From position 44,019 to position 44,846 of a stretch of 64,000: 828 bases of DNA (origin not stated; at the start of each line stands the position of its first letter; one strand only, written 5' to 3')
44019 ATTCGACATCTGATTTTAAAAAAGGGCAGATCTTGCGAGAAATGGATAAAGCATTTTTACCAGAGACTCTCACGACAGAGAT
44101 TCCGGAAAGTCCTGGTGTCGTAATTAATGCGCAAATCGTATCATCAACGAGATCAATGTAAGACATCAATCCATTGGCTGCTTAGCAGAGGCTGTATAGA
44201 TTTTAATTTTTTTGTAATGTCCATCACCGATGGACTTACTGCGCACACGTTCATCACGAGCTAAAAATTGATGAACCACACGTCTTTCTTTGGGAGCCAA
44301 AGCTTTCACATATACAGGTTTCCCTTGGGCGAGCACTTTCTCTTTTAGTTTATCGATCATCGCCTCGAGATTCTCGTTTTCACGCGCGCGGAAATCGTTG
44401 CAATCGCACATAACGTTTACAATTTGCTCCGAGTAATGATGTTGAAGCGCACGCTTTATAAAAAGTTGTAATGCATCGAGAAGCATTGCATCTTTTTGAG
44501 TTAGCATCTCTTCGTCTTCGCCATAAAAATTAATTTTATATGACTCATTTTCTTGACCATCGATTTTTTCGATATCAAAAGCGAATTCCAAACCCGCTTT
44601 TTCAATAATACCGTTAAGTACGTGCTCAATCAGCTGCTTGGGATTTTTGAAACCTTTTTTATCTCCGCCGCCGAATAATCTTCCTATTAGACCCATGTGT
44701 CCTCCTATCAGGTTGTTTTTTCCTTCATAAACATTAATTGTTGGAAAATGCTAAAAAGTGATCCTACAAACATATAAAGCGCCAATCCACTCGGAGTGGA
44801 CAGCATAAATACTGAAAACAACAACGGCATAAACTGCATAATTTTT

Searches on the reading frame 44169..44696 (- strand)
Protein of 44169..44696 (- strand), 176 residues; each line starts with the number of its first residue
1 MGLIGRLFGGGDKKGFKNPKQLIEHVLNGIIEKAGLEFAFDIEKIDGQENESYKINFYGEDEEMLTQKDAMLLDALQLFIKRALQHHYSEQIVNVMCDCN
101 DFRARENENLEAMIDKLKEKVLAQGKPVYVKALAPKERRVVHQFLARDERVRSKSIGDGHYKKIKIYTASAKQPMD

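Call 61: search_protein_families(library=pfam, proteins=[window:44169-44696:-], max_evalue=0.00001)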
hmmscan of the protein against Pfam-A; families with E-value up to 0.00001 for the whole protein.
window:44169-44696:- (176 aa): 1 family
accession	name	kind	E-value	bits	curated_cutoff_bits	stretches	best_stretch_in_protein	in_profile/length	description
PF01424.28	R3H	-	6e-11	42.6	26.8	1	108-167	1-59/60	R3H domain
